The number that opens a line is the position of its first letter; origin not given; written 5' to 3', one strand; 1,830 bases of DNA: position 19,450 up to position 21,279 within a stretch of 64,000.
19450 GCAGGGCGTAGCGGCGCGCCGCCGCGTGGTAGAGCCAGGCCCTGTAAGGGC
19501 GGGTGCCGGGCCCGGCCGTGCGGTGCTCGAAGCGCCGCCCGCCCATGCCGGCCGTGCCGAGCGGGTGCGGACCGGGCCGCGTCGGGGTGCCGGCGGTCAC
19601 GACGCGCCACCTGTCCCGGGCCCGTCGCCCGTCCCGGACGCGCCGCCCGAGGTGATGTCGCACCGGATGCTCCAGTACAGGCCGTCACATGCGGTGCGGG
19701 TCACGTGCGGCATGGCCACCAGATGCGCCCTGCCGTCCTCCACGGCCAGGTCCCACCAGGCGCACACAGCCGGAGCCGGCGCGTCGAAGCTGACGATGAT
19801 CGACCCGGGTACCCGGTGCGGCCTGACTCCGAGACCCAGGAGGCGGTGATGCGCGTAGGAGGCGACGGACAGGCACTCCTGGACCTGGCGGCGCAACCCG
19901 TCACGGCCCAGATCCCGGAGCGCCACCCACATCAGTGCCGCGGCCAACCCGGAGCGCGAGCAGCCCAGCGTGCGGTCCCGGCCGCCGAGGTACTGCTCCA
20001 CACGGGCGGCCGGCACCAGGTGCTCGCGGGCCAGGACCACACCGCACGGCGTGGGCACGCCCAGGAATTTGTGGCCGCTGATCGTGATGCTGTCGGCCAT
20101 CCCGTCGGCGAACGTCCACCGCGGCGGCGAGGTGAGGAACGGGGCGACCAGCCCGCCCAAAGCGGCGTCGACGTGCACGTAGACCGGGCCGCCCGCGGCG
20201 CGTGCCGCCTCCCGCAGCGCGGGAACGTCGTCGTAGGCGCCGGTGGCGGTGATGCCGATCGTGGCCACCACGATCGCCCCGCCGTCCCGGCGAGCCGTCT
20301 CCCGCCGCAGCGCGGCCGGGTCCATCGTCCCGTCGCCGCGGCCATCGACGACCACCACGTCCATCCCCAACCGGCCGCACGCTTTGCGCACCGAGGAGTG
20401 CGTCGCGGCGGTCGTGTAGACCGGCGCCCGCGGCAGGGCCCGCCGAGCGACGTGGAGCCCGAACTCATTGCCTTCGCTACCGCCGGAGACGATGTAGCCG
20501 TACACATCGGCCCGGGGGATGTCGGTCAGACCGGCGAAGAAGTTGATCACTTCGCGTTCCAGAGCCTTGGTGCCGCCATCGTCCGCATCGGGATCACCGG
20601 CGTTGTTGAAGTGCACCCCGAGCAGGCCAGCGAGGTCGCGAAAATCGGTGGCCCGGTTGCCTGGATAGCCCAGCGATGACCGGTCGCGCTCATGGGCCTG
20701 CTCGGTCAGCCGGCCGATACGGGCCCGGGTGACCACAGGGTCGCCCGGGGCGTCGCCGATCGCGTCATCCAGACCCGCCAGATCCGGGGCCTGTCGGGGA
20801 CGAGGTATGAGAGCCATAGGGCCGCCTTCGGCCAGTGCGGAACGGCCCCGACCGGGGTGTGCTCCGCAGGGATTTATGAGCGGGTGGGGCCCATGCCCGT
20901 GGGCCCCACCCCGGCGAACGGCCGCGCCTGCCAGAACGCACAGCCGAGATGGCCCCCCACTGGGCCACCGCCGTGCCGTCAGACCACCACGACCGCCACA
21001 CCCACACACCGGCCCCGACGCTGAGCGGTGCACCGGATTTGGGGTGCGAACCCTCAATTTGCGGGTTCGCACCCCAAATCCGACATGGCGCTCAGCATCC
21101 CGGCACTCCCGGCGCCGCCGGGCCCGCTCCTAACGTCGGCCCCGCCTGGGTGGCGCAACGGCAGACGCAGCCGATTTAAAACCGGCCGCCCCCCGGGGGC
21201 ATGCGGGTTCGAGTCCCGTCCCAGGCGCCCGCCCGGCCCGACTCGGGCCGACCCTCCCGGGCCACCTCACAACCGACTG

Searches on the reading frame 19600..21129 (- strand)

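Call 43: search_protein_families(library=pfam, max_evalue=0.001, proteins=[window:19600-21129:-])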
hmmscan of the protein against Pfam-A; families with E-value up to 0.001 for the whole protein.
window:19600-21129:- (510 aa): 3 families
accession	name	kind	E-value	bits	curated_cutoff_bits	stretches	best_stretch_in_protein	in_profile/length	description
PF00282.25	Pyridoxal_deC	-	9.7e-27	94.1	27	1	236-429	147-352/375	Pyridoxal-dependent decarboxylase conserved domain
PF00266.25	Aminotran_5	-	7.3e-08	32.2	21.5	1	214-383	67-229/371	Aminotransferase class-V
PF01212.27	Beta_elim_lyase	-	5.9e-05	23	27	1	240-389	79-234/288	Beta-eliminating lyase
